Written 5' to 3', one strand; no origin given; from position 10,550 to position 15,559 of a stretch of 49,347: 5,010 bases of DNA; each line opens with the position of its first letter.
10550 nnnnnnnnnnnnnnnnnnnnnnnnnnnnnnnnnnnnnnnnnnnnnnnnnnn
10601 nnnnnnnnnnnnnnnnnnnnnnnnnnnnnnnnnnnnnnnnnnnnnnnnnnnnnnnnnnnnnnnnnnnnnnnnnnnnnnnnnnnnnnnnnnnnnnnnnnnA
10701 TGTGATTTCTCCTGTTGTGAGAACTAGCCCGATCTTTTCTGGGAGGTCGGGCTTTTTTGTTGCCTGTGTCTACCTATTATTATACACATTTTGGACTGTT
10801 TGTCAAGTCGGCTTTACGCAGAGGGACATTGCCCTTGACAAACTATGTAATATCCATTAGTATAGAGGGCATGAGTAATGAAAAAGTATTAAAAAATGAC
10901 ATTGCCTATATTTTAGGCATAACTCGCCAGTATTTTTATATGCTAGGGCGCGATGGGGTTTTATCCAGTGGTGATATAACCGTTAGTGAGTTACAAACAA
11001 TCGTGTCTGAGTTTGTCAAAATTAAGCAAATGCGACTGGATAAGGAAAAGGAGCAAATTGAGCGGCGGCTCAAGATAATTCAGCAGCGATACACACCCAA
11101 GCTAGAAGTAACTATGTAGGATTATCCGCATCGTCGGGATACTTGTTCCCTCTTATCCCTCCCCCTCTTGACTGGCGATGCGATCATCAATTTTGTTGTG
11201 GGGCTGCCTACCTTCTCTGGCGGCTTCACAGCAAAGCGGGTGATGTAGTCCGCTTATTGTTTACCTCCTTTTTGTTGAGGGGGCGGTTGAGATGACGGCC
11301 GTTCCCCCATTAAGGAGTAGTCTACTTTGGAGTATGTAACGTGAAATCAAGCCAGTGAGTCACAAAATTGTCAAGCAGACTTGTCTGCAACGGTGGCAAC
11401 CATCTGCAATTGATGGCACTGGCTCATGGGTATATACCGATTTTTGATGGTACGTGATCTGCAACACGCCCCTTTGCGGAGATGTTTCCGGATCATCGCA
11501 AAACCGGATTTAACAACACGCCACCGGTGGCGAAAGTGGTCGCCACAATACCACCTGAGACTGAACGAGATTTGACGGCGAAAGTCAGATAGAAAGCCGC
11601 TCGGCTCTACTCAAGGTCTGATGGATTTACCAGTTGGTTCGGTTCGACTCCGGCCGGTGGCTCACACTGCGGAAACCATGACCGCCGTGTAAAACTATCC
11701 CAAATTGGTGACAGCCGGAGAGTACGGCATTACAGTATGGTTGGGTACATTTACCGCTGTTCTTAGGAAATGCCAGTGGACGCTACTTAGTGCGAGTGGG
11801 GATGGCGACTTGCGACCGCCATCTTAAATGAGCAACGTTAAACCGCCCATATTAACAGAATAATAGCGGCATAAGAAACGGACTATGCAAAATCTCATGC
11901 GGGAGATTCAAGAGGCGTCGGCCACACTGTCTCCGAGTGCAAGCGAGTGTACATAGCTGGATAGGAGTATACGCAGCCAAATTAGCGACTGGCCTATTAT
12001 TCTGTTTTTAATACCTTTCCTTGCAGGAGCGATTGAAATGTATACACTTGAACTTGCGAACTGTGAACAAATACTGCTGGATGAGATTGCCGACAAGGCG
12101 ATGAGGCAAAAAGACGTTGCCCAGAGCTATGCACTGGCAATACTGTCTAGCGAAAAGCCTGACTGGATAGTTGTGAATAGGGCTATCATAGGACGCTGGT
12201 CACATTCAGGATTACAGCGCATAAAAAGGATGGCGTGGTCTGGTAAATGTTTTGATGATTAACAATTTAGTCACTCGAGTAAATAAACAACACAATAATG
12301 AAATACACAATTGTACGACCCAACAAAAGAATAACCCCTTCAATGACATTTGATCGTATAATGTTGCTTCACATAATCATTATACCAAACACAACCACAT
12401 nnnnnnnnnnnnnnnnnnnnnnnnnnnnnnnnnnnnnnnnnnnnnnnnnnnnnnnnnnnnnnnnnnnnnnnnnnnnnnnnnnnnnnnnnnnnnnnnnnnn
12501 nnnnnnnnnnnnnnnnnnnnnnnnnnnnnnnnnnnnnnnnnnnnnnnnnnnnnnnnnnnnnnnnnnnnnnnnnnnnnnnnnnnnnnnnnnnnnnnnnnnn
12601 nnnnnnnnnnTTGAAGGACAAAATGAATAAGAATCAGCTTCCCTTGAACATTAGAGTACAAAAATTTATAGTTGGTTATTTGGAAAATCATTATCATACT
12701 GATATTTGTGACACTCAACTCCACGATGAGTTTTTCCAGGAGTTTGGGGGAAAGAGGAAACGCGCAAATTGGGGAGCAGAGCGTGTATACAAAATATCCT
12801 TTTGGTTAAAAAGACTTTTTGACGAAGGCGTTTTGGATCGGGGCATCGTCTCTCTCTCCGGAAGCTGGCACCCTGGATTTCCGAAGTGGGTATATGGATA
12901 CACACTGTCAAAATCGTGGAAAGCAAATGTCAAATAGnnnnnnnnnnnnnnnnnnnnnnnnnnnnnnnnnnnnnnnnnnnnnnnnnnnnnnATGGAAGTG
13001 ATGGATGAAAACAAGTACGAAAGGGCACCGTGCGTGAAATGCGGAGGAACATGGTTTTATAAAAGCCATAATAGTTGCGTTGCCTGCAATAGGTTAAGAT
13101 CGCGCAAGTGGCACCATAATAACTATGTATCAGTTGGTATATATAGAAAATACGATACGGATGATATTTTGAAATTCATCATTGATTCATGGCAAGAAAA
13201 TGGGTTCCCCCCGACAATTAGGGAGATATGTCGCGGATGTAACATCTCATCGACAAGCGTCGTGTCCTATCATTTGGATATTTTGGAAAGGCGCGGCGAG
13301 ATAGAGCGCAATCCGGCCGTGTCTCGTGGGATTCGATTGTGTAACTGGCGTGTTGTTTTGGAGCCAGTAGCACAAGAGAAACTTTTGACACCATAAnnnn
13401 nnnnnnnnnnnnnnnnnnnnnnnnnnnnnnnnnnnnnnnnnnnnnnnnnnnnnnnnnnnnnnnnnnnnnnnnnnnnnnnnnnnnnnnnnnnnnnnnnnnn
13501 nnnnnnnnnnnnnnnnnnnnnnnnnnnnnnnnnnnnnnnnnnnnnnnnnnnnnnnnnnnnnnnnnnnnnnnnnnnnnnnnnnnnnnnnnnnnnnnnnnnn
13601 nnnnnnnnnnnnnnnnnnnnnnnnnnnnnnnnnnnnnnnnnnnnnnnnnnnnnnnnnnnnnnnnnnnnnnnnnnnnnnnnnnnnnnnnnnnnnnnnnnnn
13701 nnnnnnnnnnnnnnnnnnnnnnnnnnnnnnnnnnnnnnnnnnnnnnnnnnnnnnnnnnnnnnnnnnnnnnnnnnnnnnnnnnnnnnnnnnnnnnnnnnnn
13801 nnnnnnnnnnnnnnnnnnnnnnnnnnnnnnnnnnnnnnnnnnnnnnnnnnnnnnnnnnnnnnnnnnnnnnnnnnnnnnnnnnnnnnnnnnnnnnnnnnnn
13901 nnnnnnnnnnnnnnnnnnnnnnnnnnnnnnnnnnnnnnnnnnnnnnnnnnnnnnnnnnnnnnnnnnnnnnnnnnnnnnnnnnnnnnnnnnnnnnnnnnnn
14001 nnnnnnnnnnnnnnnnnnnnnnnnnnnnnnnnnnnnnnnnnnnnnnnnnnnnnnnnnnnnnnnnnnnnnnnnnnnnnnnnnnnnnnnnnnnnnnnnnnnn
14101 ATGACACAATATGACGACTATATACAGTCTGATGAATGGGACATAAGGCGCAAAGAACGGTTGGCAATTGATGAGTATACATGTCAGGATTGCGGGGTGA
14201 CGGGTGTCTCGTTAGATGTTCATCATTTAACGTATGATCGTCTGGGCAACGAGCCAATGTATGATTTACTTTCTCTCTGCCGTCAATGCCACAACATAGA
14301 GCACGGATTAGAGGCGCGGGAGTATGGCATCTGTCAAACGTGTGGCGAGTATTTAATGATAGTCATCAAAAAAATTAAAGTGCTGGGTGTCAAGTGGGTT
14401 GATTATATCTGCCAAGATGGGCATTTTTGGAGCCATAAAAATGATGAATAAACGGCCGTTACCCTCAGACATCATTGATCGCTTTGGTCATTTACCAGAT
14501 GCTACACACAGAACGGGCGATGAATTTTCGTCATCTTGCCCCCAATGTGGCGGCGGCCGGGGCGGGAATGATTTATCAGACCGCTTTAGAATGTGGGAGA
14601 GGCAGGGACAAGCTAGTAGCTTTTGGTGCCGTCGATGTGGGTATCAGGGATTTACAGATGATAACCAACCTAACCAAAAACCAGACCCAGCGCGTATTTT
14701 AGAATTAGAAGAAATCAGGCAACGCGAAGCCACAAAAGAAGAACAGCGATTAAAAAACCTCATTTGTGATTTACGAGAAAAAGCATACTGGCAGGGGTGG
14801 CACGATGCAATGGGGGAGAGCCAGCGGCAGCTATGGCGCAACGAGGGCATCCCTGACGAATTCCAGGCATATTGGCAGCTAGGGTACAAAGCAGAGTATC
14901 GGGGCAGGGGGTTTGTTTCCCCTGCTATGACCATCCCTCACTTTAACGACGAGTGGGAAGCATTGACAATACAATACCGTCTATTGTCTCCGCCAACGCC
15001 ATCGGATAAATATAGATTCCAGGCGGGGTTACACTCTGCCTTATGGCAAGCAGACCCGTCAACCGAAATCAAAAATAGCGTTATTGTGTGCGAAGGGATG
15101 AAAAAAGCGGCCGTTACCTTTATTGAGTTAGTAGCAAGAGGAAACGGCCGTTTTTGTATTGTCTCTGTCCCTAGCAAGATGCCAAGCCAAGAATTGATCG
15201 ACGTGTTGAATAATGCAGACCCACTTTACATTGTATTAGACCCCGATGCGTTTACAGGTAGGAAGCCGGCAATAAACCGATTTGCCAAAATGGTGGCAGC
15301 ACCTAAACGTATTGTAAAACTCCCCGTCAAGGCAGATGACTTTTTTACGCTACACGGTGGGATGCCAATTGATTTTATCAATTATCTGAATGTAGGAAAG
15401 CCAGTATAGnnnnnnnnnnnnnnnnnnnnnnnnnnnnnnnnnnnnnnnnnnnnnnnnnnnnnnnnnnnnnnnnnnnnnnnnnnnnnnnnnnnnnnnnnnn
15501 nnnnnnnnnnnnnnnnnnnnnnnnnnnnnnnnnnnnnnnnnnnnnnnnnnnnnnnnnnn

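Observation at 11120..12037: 0.9-kb ORF-free, hairpin-dense region: candidate large structured RNA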

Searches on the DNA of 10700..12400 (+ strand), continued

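Call 100: search_rna_families(source=window, start=11660, end=12045, threshold=evalue, max_evalue=10, show_alignments=1)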
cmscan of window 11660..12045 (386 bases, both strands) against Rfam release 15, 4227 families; matches with E-value up to 10: 3.
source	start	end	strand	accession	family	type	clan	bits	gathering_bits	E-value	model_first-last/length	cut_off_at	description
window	12004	12039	-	RF01315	CRISPR-DR2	Gene; CRISPR;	CL00014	16.3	37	3.5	1-30/30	no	CRISPR RNA direct repeat element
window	11823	11881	+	RF01079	RF_site3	Cis-reg; frameshift_element;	-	15.9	50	2.6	1-39/39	no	Putative RNA-dependent RNA polymerase ribosomal frameshift site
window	11792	11862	+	RF00521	SAM_alpha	Cis-reg; riboswitch;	-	14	36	1.1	1-79/79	no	Alpha-proteobacteria SAM riboswitch aptamer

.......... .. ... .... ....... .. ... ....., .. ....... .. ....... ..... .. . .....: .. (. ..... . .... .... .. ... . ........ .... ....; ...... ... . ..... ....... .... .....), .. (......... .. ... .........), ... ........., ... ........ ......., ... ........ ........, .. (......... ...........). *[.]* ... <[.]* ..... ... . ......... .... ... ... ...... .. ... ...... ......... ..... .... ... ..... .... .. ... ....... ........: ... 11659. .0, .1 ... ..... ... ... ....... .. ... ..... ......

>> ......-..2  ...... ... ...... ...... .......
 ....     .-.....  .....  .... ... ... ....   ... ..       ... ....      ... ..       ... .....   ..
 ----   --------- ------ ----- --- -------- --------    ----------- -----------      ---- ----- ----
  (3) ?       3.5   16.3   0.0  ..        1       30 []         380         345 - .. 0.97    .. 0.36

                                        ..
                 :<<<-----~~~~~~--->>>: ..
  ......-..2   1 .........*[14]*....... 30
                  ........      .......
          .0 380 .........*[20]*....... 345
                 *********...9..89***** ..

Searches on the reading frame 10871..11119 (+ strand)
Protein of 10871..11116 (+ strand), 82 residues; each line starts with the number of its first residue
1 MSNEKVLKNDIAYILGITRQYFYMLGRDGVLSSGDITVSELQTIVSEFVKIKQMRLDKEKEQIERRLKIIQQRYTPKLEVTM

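Call 14: find_related_loci(query=window:10877-11116:+, collection=viral_contigs, flank=6000)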
Query window:10877-11116:+ (80 aa) in viral_contigs; peptide patterns used: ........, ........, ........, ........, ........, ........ (x = any residue, [..] = any of these).
28 stretches matched a pattern, but none encodes a relative of the query by tblastn (E <= 1e-3).

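Call 20: search_protein_families(library=phrogs, proteins=[window:10877-11119:+], max_evalue=0.01)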
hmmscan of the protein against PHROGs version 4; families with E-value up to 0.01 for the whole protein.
window:10877-11119:+ (80 aa): 0 families

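Call 21: search_protein_families(library=pfam, proteins=[window:10877-11119:+], max_evalue=0.01)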
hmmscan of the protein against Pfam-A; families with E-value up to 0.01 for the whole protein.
window:10877-11119:+ (80 aa): 0 families

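Call 23: find_encoding_contigs(protein=window:10877-11119:+, flank=6000, max_places=10)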
Protein window:10877-11119:+ (80 aa): no gene with exactly this product is on record in the collection.

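Call 40: find_homologous_proteins(query=window:10871-11116:+, max_evalue=0.001)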
Query window:10871-11116:+ (82 aa): 1 proteins with E <= 0.001 among 2 candidates.
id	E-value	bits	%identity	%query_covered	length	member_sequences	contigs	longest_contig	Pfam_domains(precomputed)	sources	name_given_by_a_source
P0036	1.9e-43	163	100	100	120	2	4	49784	-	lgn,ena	-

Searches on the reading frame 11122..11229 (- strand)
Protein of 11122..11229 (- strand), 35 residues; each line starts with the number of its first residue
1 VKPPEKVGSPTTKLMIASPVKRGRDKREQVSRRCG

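Call 36: search_protein_families(library=phrogs, proteins=[window:11122-11229:-], max_evalue=1)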
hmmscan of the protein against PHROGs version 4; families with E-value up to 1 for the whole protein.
window:11122-11229:- (35 aa): 0 families

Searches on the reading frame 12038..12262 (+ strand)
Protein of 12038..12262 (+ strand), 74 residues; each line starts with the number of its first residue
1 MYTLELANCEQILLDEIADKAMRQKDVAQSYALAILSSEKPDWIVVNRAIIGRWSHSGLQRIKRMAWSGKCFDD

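Call 13: find_related_loci(query=window:12038-12259:+, collection=viral_contigs, flank=6000)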
Query window:12038-12259:+ (74 aa) in viral_contigs; peptide patterns used: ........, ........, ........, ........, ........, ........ (x = any residue, [..] = any of these).
12 stretches matched a pattern; 3 encode a relative of the query (tblastn E <= 1e-3); 3 distinct loci.
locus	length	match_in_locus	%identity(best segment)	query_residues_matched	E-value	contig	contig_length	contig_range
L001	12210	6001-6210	64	3-72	4e-27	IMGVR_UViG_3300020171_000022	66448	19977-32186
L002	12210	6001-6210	50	2-73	2e-19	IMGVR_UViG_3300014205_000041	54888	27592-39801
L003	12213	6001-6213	49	2-73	3e-19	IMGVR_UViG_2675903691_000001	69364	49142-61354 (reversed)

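Call 20: search_protein_families(library=phrogs, proteins=[window:12038-12262:+], max_evalue=0.01)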
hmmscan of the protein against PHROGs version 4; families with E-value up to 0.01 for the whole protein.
window:12038-12262:+ (74 aa): 0 families

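Call 21: search_protein_families(library=pfam, proteins=[window:12038-12262:+], max_evalue=0.01)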
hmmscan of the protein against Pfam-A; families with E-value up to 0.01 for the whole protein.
window:12038-12262:+ (74 aa): 0 families

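Call 22: find_encoding_contigs(protein=window:12038-12262:+, flank=6000, max_places=10)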
Protein window:12038-12262:+ (74 aa): 9 contigs read that carry it; 3 places shown.
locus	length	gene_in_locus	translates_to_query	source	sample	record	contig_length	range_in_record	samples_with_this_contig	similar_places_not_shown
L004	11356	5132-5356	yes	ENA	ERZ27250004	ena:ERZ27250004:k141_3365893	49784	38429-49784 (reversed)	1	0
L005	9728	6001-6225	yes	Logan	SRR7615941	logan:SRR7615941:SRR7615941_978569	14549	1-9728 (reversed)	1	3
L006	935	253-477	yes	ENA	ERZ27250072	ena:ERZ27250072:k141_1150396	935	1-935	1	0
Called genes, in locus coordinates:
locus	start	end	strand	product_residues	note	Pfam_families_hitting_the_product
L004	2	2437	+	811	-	?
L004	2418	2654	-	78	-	-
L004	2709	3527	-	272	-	-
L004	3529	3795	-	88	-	-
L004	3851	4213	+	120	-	-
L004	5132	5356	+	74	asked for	-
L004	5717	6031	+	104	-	-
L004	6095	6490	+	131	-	PF01726:LexA_DNA_bind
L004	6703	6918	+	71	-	-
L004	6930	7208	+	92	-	-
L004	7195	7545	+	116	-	-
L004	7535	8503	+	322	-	-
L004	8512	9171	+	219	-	PF13730:HTH_36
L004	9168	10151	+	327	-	PF03796:DnaB_C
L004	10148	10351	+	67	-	-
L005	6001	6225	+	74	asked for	-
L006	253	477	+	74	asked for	-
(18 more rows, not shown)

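Call 31: find_homologous_proteins(query=window:12038-12259:+, max_evalue=0.001)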
Query window:12038-12259:+ (74 aa): 35 proteins with E <= 0.001 among 35 candidates.
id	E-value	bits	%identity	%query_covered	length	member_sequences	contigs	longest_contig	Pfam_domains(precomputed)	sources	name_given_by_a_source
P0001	1.7e-42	159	100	100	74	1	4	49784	-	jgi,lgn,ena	-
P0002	2.8e-23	99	67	95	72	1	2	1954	-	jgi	-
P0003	3.0e-23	98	64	99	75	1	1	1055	-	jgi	-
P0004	4.7e-23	98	65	97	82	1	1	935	-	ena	-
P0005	2.6e-22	96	66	95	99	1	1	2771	-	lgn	-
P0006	9.1e-22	94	61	96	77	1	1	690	-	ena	-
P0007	1.0e-21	94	66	96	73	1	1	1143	-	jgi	-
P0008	3.0e-20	89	67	95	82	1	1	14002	-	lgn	-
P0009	5.5e-20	88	63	97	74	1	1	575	-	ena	-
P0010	5.7e-20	88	64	95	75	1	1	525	-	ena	-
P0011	6.7e-20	88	61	93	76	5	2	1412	-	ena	-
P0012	8.3e-20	88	65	93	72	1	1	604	-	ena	-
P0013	1.0e-19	87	67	95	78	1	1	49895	-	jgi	jgi:hypothetical protein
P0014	1.2e-19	87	65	93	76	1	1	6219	-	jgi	jgi:hypothetical protein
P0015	1.7e-19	87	62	96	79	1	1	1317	-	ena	-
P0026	3.7e-15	73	59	95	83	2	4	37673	-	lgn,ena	-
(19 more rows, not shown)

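Call 32: find_encoding_contigs(protein=P0013, flank=5000, max_places=2)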
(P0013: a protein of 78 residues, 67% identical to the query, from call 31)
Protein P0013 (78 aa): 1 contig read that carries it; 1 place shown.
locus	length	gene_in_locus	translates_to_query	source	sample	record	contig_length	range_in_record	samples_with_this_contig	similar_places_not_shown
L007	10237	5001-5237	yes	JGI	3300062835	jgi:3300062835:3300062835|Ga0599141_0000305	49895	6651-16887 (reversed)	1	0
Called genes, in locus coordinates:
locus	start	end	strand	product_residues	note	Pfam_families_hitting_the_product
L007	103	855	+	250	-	PF04404:ERF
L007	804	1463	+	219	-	PF09588:YqaJ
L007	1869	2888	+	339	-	-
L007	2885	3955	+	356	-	PF05970:PIF1, PF13604:AAA_30, PF13245:AAA_19, PF01443:Viral_helicase1 (faint), PF13538:UvrD_C_2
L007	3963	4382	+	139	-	-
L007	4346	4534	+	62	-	-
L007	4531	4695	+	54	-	-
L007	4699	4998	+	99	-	-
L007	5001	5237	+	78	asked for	-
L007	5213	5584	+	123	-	-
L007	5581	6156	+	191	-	-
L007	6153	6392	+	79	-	-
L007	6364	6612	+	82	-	-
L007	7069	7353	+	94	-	-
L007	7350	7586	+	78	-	-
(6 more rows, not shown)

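Call 33: find_encoding_contigs(protein=P0008, flank=5000, max_places=2)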
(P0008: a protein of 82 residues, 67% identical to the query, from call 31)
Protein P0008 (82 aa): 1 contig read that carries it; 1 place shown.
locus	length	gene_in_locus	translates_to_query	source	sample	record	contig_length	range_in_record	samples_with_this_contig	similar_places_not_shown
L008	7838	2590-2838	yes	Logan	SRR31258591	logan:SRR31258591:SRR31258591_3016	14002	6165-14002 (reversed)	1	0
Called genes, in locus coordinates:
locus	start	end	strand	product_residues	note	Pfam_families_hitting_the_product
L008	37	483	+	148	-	PF05866:RusA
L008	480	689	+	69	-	-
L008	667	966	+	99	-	-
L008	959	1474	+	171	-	-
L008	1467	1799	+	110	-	-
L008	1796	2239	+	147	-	-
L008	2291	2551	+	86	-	-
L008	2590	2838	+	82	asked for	-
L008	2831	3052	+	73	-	-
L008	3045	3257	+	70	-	-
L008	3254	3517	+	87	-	-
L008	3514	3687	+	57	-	-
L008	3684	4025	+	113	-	-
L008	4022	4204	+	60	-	-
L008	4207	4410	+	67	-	-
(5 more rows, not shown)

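Call 34: find_encoding_contigs(protein=P0026, flank=5000, max_places=2)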
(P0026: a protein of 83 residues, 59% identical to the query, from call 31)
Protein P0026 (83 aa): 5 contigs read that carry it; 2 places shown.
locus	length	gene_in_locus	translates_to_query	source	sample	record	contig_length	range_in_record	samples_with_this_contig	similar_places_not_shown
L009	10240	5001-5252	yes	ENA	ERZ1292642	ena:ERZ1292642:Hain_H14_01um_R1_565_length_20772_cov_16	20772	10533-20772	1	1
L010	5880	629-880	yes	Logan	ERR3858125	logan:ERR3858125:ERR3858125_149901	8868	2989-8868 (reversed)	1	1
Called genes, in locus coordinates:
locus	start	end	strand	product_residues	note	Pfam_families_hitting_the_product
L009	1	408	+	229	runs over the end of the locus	PF00805:Pentapeptide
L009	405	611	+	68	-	-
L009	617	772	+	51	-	-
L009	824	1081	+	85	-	-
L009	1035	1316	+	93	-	-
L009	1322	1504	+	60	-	-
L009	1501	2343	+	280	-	PF03837:RecT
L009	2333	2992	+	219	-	-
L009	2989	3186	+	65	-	-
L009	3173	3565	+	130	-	-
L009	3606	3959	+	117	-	-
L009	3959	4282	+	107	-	-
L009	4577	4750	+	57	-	-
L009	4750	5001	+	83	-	-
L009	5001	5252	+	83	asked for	-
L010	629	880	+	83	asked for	-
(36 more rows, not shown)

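Call 50: find_related_loci(query=window:12038-12259:+, collection=metagenome_contigs, flank=5000)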
Query window:12038-12259:+ (74 aa) in metagenome_contigs; peptide patterns used: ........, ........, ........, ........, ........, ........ (x = any residue, [..] = any of these).
227 stretches matched a pattern; 28 encode a relative of the query (tblastn E <= 1e-3); 28 distinct loci.
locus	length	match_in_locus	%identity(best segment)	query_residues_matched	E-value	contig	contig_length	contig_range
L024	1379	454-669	67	1-72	4e-29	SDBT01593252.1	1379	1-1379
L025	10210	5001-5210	64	3-72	1e-26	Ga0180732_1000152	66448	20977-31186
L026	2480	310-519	64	3-72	3e-26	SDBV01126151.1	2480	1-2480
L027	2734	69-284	58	1-72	2e-25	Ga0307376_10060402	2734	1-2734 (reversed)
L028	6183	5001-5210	61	3-72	3e-25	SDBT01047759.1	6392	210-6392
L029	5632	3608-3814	62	4-72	4e-25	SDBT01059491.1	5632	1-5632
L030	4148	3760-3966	62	4-72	9e-25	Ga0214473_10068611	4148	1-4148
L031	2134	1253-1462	60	3-72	8e-25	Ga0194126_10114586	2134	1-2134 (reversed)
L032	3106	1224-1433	60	3-72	9e-25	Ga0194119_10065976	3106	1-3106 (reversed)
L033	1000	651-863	61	4-74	2e-24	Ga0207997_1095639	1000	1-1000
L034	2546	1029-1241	54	4-74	8e-24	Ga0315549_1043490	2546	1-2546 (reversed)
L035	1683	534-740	61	4-72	3e-23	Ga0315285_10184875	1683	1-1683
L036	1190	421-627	61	4-72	2e-23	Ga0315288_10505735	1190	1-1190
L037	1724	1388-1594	61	4-72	3e-23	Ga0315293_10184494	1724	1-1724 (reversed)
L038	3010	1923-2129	55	4-72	4e-23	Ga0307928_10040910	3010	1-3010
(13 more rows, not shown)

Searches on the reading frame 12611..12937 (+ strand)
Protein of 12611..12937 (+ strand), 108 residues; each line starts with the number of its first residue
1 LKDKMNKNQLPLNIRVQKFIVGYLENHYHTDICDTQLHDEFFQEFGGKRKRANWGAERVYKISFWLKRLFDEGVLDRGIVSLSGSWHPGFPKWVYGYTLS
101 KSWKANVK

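Call 20: search_protein_families(library=phrogs, proteins=[window:12611-12937:+], max_evalue=0.01)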
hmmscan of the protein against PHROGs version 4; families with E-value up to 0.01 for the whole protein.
window:12611-12937:+ (108 aa): 2 families
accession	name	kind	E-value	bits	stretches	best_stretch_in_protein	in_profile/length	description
phrog_24457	-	unknown function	7.1e-10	40.1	1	17-100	11-98/107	-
phrog_21254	-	unknown function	0.0014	19.9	1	34-103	43-111/132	-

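Call 21: search_protein_families(library=pfam, proteins=[window:12611-12937:+], max_evalue=0.01)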
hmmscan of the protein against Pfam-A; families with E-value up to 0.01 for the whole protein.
window:12611-12937:+ (108 aa): 0 families

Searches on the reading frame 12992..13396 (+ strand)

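Call 20: search_protein_families(library=phrogs, proteins=[window:12992-13396:+], max_evalue=0.01)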
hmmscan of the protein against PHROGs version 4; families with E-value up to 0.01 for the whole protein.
window:12992-13396:+ (134 aa): 4 families
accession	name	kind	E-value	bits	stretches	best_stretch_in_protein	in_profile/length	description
phrog_3502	-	unknown function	6.1e-15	56.4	1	58-118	55-115/131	-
phrog_24920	-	unknown function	3.3e-10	41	1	58-121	10-73/125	-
phrog_362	-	transcription regulation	9.9e-09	36.4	1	57-119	9-71/106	transcriptional repressor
phrog_15231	-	unknown function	1.8e-05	26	1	6-40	99-133/138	-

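Call 21: search_protein_families(library=pfam, proteins=[window:12992-13396:+], max_evalue=0.01)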
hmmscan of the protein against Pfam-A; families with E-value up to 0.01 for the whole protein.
window:12992-13396:+ (134 aa): 4 families
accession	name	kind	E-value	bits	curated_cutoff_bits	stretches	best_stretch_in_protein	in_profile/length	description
PF01726.22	LexA_DNA_bind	-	1.2e-14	54.2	23.7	1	58-113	10-65/65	LexA DNA binding domain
PF12802.13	MarR_2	-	0.0011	19.5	27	1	74-108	21-56/61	MarR family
PF12840.13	HTH_20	-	0.0021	18.4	27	1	74-102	19-46/51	Helix-turn-helix domain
PF04703.18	FaeA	-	0.0078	17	20.7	0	57-115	3-55/62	FaeA-like protein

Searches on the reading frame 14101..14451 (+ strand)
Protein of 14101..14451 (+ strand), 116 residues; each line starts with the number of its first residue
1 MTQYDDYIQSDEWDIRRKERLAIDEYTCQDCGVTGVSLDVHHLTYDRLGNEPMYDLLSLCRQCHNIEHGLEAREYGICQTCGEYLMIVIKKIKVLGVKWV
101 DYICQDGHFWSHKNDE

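Call 85: search_protein_families(library=pfam, proteins=[window:14101-14451:+], max_evalue=0.001)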
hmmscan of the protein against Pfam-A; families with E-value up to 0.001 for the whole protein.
window:14101-14451:+ (116 aa): 2 families
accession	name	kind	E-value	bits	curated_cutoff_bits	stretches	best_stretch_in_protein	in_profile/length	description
PF01844.29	HNH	-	0.00073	20.1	21.4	1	28-68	1-45/47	HNH endonuclease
PF14522.11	Cytochrome_C7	-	0.00083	19.6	24.8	1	22-81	10-65/67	Cytochrome c7 and related cytochrome c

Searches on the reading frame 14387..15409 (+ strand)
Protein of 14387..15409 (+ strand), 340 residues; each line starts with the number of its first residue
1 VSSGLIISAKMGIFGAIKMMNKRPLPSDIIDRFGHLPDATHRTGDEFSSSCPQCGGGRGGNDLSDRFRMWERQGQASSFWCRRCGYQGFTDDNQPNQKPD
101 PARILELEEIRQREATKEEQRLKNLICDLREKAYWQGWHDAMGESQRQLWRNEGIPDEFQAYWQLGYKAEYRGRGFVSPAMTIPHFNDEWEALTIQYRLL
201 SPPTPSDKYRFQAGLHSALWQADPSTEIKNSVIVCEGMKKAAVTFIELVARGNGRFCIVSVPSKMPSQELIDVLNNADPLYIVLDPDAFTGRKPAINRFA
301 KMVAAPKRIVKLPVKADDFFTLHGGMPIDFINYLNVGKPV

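Call 20: search_protein_families(library=phrogs, proteins=[window:14387-15409:+], max_evalue=0.01)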
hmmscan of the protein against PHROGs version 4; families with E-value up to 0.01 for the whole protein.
window:14387-15409:+ (340 aa): 1 family
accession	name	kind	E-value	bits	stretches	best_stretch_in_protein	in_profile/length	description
phrog_47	-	DNA, RNA and nucleotide metabolism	3.7e-15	56.5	1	11-288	8-285/947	DNA primase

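Call 21: search_protein_families(library=pfam, proteins=[window:14387-15409:+], max_evalue=0.01)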
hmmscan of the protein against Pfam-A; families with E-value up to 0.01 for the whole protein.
window:14387-15409:+ (340 aa): 0 families

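Call 28: find_related_loci(query=window:14417-15406:+, collection=viral_contigs, flank=10000)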
Query window:14417-15406:+ (330 aa) in viral_contigs; peptide patterns used: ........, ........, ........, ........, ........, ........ (x = any residue, [..] = any of these).
1 stretches matched a pattern, but none encodes a relative of the query by tblastn (E <= 1e-3).
